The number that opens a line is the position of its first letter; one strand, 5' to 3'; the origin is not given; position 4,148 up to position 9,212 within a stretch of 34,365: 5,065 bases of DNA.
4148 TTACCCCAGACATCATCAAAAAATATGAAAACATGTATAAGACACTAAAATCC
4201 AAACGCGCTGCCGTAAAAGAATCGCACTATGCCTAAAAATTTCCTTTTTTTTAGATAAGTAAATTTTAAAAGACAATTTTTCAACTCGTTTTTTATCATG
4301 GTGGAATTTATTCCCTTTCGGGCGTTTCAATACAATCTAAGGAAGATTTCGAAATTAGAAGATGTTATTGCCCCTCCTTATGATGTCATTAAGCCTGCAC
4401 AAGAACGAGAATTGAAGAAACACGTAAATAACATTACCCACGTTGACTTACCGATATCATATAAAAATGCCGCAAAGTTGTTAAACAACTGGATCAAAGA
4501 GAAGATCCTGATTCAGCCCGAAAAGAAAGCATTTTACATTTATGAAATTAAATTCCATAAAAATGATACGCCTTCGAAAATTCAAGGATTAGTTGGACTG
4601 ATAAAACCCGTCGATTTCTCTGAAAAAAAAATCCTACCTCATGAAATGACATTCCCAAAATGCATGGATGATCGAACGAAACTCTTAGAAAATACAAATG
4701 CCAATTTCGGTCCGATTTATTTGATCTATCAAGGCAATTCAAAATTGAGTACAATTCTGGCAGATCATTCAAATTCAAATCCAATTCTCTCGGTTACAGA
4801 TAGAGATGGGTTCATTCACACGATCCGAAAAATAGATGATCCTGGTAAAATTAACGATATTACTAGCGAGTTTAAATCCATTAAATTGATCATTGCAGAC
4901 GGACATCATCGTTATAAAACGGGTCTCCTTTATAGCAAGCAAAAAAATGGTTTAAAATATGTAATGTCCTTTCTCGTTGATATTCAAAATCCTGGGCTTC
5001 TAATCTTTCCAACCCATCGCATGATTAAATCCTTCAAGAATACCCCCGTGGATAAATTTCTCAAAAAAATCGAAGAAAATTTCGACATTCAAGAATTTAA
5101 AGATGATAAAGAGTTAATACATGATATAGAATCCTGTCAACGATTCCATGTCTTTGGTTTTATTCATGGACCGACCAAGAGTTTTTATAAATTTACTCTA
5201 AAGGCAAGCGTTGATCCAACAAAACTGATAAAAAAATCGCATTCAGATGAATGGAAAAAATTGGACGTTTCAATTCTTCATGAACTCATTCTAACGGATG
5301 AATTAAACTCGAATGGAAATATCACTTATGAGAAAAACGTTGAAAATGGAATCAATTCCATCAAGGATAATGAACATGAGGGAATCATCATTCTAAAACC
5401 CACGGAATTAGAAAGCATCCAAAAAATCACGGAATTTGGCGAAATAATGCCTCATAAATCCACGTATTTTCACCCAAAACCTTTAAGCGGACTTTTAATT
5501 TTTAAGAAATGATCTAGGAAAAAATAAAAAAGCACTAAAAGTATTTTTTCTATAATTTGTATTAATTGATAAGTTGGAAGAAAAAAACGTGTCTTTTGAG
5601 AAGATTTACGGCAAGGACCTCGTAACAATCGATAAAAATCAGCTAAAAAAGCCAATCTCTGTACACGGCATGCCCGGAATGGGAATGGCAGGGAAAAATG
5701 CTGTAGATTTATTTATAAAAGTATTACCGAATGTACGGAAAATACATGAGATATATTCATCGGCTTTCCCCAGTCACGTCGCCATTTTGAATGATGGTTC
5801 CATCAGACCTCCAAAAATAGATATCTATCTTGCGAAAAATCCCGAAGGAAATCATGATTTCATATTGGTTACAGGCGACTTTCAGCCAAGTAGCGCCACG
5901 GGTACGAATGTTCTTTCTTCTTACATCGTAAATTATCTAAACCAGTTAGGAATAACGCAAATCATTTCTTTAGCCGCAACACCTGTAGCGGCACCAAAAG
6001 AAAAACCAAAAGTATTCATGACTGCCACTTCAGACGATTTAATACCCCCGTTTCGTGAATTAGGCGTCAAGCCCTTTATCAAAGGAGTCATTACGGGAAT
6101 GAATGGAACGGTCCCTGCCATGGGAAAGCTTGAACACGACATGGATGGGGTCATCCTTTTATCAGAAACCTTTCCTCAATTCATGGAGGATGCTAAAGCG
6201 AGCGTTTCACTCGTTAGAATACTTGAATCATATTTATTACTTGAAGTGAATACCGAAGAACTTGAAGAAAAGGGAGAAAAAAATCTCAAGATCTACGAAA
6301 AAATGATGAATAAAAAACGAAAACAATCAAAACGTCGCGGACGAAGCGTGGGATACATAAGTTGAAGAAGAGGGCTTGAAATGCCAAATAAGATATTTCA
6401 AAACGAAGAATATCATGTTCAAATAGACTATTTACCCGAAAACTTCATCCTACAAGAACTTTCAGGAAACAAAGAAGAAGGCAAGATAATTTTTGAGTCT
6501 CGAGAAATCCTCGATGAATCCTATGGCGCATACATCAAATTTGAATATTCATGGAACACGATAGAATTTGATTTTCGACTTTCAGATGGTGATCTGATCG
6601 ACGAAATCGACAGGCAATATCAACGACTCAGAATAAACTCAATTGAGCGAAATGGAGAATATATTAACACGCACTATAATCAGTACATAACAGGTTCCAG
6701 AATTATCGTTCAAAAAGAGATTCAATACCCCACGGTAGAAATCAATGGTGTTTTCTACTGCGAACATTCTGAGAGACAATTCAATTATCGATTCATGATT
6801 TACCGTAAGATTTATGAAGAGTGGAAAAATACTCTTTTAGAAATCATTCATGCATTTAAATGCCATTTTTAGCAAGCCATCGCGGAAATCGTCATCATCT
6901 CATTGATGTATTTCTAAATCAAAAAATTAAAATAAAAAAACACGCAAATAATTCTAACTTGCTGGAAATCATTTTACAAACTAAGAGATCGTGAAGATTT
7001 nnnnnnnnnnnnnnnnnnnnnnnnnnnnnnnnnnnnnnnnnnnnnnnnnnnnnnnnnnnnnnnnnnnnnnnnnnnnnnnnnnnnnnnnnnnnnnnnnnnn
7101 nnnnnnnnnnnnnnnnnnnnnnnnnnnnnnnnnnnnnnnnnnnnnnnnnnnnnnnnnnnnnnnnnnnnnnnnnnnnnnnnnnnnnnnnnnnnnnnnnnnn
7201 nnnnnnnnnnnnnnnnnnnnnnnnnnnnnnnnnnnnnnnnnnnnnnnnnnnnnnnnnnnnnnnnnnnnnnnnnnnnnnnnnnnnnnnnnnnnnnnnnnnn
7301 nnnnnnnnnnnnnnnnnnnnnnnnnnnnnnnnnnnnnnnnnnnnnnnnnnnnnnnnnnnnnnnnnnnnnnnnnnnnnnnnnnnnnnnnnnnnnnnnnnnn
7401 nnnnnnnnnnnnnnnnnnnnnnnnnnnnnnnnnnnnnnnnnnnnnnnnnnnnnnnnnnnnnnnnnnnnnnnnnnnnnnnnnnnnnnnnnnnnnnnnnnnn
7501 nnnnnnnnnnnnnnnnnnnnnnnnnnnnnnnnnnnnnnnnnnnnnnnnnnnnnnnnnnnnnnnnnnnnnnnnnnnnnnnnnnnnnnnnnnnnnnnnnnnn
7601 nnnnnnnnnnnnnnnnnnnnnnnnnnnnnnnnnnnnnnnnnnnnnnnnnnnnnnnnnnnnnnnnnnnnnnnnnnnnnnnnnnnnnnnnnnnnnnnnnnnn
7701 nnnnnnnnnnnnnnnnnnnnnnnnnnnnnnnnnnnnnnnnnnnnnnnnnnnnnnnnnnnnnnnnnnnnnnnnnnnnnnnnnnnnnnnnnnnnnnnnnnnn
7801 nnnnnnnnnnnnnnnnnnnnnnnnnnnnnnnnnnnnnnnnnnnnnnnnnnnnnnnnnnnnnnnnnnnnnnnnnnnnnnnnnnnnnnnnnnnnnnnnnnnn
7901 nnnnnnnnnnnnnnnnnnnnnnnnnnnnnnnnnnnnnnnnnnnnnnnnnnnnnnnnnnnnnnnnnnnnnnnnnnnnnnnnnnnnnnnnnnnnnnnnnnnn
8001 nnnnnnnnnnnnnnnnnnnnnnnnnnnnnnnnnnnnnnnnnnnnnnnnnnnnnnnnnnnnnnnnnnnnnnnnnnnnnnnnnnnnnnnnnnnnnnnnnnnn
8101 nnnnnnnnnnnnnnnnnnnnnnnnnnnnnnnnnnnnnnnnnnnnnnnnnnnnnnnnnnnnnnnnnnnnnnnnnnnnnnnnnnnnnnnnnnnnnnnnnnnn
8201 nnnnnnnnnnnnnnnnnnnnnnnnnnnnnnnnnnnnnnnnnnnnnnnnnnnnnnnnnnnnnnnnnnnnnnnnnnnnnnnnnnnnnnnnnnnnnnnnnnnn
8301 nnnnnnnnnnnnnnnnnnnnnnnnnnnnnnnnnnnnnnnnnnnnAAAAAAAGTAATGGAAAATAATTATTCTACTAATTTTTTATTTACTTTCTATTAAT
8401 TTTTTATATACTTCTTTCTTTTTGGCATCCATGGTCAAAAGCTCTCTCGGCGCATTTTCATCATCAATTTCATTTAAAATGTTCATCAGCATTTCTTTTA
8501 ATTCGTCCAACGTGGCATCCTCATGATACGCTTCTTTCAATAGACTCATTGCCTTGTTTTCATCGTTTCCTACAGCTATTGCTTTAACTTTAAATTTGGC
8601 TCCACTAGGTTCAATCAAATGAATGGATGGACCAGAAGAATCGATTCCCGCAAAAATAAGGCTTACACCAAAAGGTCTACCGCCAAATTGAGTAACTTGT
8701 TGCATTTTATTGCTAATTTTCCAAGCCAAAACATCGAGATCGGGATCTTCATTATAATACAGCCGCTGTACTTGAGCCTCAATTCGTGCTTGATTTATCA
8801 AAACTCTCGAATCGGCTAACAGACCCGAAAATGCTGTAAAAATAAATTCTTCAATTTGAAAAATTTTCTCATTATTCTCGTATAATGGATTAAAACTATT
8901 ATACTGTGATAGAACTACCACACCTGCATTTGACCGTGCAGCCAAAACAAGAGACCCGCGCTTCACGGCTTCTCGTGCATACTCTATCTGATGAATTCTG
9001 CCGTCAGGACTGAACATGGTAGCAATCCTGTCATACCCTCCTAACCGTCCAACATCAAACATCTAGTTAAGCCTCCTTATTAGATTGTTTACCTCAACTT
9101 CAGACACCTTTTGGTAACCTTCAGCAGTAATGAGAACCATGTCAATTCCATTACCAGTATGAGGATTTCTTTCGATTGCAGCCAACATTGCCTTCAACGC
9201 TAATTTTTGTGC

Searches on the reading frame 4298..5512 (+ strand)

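Call 45: search_protein_families(library=pfam, proteins=[window:4298-5512:+], max_evalue=0.001)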
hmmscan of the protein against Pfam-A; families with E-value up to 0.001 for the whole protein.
window:4298-5512:+ (404 aa): 1 family
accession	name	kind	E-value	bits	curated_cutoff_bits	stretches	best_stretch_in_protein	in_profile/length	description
PF06245.16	DUF1015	-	1.7e-76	257.7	25.8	1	5-325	2-325/325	Protein of unknown function (DUF1015)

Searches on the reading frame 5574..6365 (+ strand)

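Call 45: search_protein_families(library=pfam, proteins=[window:5574-6365:+], max_evalue=0.001)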
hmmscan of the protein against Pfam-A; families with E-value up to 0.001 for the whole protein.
window:5574-6365:+ (263 aa): 1 family
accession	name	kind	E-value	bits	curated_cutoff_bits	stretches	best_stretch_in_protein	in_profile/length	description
PF09754.15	PAC2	-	1.1e-31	110.8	25.8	1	30-244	2-214/215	PAC2 family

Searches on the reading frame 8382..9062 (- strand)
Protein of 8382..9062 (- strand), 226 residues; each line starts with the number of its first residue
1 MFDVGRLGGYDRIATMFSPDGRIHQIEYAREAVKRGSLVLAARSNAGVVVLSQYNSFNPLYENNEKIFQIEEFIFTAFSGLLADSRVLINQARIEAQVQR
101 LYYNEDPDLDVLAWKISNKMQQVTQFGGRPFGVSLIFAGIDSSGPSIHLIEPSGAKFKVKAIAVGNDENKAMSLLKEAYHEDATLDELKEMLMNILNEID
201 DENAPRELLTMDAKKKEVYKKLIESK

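Call 6: search_protein_families(library=pfam, proteins=[window:8382-9062:-], max_evalue=0.01)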
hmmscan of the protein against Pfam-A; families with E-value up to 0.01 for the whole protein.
window:8382-9062:- (226 aa): 2 families
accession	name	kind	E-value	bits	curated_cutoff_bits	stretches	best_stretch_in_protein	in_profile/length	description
PF00227.31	Proteasome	-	5.7e-39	134.2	22.4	1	33-202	1-176/189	Proteasome subunit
PF10584.14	Proteasome_A_N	-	2.6e-12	46.6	27.7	1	10-32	1-23/23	Proteasome subunit A N-terminal signature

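Call 7: search_protein_families(library=ncbifam, proteins=[window:8382-9062:-], max_evalue=0.01)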
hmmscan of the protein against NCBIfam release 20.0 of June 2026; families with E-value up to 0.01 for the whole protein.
window:8382-9062:- (226 aa): 3 families
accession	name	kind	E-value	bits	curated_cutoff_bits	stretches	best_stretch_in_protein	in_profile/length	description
NF003075.0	PRK03996.1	subfamily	3.1e-65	219.9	219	1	8-211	8-214/248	archaeal proteasome endopeptidase complex subunit alpha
TIGR03633.1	arc_protsome_A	equivalog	5.5e-62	209.2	287.35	1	9-208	2-204/230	archaeal proteasome endopeptidase complex subunit alpha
TIGR03634.1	arc_protsome_B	equivalog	5.1e-17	62.1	224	1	62-194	30-159/185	archaeal proteasome endopeptidase complex subunit beta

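Call 42: find_homologous_proteins(query=window:8382-9062:-, max_evalue=1e-10)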
Query window:8382-9062:- (226 aa): 904 proteins with E <= 1e-10 among 1451 candidates; the best 120 are listed. Only proteins of 124 to 396 residues were searched: fused or split forms outside these lengths cannot appear, so this answer is no evidence that the protein stands alone or is whole; lengths 'longer' or 'shorter' looks for them.
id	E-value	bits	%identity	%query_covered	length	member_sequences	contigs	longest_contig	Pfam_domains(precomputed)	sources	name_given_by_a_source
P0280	2.8e-142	489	100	100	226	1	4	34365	PF00227.32,PF10584.15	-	-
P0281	1.7e-105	369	73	98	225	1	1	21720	PF00227.32,PF10584.15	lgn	-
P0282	2.1e-103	362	74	98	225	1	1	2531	PF00227.32,PF10584.15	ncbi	ncbi:MAG: archaeal proteasome endopeptidase complex subunit alpha [Candidatus Helarchaeales archaeon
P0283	3.6e-94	332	68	99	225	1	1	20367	PF00227.32,PF10584.15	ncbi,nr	ncbi:MAG: proteasome subunit alpha [Candidatus Helarchaeota archaeon]|nr:proteasome subunit alpha [C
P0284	4.5e-92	325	67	99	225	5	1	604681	PF00227.32,PF10584.15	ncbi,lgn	-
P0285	4.5e-90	319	65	100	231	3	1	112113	PF00227.32,PF10584.15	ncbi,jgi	ncbi:MAG: archaeal proteasome endopeptidase complex subunit alpha [Candidatus Helarchaeota archaeon]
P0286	6.3e-90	318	65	99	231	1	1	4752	PF00227.32,PF10584.15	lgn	-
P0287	6.6e-89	315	66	95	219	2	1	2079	PF00227.32,PF10584.15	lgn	-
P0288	2.3e-87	310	64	97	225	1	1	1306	PF00227.32,PF10584.15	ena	-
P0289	1.0e-84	301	62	99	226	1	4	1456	PF00227.32,PF10584.15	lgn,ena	-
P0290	4.8e-73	263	57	95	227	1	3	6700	PF00227.32,PF10584.15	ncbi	ncbi:MAG: archaeal proteasome endopeptidase complex subunit alpha [Candidatus Helarchaeota archaeon]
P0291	4.5e-72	260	54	98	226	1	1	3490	PF00227.32,PF10584.15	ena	-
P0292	4.7e-72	260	55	96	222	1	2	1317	PF00227.32,PF10584.15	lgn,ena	-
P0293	5.4e-72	260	56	96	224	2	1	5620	PF00227.32,PF10584.15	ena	-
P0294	9.0e-71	256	53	98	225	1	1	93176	PF00227.32,PF10584.15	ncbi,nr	ncbi:MAG: proteasome subunit alpha [Candidatus Lokiarchaeota archaeon]|nr:proteasome subunit alpha [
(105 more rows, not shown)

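Call 43: search_solved_structures(query=P0280, max_evalue=1e-25, show_alignments=3)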
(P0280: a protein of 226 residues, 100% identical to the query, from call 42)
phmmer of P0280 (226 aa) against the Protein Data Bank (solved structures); distinct sequences matched with E-value up to 1e-25: 133 (the best 60 are shown).
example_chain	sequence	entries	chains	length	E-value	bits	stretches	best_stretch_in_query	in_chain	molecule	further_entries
9s34_H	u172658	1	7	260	3.1e-48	167.5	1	7-211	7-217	Proteasome subunit alpha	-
3h4p_A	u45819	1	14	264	1.3e-46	162.2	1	9-208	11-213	Proteasome subunit alpha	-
6he5_A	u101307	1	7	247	7.8e-45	156.4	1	9-191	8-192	Proteasome subunit alpha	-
6he8_A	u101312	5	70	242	1e-44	156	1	9-191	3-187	Proteasome subunit alpha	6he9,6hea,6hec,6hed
1j2q_A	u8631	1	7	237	3.7e-42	147.7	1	13-191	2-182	Proteasome alpha subunit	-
1j2p_A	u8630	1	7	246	3.8e-42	147.6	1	9-191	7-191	Proteasome alpha subunit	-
6he7_A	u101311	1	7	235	9e-42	146.4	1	15-191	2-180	Proteasome subunit alpha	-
2ku1_A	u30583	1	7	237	5.3e-41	143.9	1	9-189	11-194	Proteasome subunit alpha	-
1pma_A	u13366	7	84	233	5.4e-41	143.8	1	9-189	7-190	PROTEASOME | Proteasome alpha subunit | Proteasome subunit alpha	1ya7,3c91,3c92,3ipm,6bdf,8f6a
8f7k_A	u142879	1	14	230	6.7e-41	143.5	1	9-189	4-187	Proteasome subunit alpha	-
3jrm_A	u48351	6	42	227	1.1e-40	142.9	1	10-189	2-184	Proteasome subunit alpha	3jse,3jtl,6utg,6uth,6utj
9buz_A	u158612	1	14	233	2e-40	142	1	9-189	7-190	Proteasome subunit alpha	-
8f66_A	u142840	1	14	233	2.7e-40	141.5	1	9-189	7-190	Proteasome subunit alpha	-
1yar_A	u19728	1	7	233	3.6e-40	141.2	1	9-189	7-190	Proteasome alpha subunit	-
6utf_A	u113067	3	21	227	5.5e-40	140.6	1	10-189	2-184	Proteasome subunit alpha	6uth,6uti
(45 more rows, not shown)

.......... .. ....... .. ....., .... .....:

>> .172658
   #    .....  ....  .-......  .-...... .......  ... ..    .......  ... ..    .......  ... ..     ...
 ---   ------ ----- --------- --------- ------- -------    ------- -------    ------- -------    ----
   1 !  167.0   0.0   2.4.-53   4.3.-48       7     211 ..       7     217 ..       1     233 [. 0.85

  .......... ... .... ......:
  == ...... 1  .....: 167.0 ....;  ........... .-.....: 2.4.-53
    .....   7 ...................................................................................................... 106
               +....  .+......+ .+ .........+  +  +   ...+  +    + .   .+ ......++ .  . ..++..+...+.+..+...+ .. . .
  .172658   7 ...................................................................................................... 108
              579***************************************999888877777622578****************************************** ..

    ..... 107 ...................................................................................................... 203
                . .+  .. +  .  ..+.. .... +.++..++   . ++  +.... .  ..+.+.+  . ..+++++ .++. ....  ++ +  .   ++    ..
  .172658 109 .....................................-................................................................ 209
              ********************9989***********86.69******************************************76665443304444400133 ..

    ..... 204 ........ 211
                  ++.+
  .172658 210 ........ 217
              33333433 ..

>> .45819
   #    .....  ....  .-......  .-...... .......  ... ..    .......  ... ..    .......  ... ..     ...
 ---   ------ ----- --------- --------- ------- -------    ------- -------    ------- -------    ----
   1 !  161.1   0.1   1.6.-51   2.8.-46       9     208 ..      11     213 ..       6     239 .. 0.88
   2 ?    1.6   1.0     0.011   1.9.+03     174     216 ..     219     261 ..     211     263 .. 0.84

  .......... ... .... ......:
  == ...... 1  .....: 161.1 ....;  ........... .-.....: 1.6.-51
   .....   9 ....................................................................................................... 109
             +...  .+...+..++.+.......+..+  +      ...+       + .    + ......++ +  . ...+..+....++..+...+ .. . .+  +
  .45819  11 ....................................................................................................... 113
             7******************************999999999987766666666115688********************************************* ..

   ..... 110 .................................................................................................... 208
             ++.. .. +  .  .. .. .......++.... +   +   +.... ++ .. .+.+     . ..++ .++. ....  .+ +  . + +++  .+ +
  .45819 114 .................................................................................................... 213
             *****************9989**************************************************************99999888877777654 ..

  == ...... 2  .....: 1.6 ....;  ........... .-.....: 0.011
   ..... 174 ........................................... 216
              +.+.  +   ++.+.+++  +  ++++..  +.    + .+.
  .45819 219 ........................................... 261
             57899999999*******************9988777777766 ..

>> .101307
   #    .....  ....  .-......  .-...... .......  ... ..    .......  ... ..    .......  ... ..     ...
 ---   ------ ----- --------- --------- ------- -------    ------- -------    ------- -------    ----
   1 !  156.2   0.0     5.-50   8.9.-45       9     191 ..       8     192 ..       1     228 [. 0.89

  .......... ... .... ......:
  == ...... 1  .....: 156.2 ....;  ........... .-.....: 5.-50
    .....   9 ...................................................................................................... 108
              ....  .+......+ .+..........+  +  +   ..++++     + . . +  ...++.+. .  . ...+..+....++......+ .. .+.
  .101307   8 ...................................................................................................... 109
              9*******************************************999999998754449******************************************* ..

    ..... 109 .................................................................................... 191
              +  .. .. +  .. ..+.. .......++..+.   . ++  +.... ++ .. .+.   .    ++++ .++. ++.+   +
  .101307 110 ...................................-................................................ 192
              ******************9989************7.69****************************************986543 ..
